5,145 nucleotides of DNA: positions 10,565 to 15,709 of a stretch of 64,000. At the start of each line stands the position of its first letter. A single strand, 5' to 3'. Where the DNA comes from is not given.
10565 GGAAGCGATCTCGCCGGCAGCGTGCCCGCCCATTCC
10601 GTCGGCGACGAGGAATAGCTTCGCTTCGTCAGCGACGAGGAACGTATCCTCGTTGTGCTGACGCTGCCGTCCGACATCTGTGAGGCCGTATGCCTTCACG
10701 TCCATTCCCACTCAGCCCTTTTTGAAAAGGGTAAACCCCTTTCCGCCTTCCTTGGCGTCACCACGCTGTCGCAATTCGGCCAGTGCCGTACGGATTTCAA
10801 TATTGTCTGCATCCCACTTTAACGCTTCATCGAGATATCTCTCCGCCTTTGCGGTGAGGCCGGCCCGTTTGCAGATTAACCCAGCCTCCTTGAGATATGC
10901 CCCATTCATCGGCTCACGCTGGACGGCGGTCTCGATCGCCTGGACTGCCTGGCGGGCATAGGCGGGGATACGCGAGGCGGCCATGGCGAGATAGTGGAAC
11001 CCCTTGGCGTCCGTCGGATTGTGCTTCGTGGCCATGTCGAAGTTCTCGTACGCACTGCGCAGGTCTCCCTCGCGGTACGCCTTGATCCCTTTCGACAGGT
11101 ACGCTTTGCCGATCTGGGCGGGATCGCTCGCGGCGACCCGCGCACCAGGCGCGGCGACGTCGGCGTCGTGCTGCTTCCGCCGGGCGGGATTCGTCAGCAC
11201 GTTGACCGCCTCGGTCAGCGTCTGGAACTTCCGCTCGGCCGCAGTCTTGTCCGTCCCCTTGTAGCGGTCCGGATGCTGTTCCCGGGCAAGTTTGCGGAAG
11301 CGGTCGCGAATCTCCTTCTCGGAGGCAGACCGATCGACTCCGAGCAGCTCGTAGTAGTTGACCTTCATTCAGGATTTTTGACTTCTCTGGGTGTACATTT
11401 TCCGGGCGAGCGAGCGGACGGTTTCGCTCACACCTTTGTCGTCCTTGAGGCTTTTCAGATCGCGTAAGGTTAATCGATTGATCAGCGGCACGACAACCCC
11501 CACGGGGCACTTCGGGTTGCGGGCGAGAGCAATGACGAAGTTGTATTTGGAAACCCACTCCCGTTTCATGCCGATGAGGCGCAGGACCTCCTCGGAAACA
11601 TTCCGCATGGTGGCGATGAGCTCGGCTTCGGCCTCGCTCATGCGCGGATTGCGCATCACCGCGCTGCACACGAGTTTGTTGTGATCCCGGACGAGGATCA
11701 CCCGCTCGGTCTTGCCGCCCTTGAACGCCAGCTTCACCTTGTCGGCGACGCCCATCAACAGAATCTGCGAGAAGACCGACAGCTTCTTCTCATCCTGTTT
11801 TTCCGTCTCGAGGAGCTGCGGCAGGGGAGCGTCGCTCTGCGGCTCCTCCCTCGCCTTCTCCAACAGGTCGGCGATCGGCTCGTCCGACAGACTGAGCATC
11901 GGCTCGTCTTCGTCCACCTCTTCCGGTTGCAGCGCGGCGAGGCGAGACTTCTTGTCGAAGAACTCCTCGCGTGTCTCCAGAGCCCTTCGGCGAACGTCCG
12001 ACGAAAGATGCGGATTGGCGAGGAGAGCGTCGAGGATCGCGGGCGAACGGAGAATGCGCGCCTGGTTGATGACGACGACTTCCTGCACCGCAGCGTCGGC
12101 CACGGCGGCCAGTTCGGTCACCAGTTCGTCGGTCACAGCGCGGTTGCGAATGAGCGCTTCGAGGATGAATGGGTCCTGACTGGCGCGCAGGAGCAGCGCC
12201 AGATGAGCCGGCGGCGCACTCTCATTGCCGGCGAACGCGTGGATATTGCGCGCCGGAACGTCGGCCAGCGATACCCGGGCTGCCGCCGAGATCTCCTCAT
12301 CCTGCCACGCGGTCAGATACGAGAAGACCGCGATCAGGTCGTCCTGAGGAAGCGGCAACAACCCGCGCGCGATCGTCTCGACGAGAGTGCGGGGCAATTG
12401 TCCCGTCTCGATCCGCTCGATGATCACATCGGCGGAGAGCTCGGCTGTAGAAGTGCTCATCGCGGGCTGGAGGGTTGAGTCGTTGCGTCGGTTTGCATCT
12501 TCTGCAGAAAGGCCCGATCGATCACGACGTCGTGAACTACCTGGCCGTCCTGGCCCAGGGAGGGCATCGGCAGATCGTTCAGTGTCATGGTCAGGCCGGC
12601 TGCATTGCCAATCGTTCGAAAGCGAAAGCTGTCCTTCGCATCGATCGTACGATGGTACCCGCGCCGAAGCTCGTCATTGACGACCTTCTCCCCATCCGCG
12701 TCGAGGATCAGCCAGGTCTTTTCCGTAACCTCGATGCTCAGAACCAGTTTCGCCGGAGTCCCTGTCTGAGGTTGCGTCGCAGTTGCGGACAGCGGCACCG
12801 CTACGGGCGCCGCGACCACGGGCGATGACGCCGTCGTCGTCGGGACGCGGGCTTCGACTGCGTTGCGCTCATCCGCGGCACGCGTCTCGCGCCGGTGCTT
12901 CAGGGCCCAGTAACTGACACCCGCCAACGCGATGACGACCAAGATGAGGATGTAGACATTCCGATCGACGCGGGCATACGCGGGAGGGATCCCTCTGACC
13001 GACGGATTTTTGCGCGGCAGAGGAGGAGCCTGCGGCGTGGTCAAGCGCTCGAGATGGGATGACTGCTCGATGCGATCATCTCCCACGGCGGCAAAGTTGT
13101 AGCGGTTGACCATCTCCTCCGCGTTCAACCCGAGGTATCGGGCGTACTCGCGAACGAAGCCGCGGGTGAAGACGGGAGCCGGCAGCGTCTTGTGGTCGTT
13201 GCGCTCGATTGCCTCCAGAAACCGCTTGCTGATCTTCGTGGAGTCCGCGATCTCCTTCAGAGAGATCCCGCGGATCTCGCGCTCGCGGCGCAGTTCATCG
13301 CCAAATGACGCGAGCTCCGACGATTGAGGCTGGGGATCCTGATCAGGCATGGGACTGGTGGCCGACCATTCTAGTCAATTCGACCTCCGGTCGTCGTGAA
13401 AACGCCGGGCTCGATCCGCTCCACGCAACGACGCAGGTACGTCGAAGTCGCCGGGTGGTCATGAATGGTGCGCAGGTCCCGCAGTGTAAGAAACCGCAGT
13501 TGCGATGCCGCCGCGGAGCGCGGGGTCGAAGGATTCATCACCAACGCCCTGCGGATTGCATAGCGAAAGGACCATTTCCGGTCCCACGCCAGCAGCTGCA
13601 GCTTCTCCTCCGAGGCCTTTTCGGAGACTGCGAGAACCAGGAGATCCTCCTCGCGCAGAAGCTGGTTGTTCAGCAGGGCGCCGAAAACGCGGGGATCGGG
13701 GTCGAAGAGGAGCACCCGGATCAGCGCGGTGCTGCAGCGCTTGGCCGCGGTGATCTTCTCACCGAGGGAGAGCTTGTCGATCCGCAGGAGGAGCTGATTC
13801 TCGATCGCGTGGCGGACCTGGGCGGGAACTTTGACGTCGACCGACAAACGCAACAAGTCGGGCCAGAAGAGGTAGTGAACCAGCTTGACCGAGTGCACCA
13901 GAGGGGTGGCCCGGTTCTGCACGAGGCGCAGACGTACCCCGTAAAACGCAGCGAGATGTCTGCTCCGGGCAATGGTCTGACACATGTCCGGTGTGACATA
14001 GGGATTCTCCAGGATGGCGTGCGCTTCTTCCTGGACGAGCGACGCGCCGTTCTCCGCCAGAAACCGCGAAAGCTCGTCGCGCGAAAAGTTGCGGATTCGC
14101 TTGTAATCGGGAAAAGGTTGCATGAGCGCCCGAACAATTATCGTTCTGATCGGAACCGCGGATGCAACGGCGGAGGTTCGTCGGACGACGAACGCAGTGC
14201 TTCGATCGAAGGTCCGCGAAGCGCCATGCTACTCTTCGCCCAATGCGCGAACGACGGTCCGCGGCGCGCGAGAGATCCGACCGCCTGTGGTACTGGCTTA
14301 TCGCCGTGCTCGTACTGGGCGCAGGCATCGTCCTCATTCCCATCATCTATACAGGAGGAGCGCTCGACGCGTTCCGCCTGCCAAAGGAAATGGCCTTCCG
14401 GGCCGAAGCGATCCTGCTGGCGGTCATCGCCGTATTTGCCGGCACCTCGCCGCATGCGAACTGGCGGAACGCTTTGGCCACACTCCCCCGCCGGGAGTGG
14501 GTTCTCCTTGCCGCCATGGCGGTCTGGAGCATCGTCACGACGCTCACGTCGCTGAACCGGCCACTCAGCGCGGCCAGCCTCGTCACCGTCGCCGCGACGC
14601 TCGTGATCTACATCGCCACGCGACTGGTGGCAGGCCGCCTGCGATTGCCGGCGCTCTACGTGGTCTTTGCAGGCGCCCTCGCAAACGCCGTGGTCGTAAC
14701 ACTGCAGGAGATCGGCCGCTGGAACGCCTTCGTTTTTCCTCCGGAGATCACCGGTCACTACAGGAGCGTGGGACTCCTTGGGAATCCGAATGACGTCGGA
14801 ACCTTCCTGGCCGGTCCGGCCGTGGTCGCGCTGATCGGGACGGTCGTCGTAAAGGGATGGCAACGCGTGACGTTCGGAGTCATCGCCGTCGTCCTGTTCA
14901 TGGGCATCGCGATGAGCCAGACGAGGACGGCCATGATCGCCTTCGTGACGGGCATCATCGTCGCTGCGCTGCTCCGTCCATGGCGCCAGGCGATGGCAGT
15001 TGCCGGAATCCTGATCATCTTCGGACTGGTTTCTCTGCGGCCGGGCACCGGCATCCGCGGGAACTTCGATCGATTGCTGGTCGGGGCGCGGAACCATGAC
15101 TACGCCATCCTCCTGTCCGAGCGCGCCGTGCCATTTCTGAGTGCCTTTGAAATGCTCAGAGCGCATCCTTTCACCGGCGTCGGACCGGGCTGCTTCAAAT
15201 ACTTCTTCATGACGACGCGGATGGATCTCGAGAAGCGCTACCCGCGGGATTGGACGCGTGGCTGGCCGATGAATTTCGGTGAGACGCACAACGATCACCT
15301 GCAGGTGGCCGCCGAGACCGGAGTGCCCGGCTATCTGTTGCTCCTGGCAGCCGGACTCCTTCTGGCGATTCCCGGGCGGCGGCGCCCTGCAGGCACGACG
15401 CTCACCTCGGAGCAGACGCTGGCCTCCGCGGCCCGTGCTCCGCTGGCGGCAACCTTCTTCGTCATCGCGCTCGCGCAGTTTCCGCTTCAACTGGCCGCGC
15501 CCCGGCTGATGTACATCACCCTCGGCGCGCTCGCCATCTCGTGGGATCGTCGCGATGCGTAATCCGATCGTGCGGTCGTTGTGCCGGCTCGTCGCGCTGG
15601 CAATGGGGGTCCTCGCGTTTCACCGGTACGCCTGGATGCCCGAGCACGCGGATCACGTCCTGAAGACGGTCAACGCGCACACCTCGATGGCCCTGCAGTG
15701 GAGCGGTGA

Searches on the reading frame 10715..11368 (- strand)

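Call 25: search_protein_families(library=pfam, proteins=[window:10715-11368:-], max_evalue=0.00001)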
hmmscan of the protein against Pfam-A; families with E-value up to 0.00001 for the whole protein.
window:10715-11368:- (218 aa): 1 family
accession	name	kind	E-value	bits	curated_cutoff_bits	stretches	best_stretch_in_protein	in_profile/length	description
PF00226.36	DnaJ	-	4.1e-19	68.9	27.8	1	4-68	1-63/63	DnaJ domain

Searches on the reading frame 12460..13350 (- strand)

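Call 25: search_protein_families(library=pfam, proteins=[window:12460-13350:-], max_evalue=0.00001)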
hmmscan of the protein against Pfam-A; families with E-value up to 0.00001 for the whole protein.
window:12460-13350:- (297 aa): 4 families
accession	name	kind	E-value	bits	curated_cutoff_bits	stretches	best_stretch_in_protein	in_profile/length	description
PF13413.12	HTH_25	-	6.8e-25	87.1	24.6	1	20-80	2-62/62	Helix-turn-helix domain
PF12844.13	HTH_19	-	2.1e-10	40.8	30.2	1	20-85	4-63/64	Helix-turn-helix domain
PF13464.11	RodZ_C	-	4.3e-10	39.8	23.9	1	206-272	2-69/72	RodZ C-terminal domain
PF13560.12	HTH_31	-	4.6e-06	27.3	27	0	16-80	2-61/64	Helix-turn-helix domain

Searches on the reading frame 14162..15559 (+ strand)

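Call 25: search_protein_families(library=pfam, proteins=[window:14162-15559:+], max_evalue=0.00001)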
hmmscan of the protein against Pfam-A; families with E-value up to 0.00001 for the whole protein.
window:14162-15559:+ (466 aa): 1 family
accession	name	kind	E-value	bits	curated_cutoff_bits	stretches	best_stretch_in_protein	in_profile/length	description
PF04932.20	Wzy_C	-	1e-18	68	31.7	1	241-395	2-149/149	O-Antigen ligase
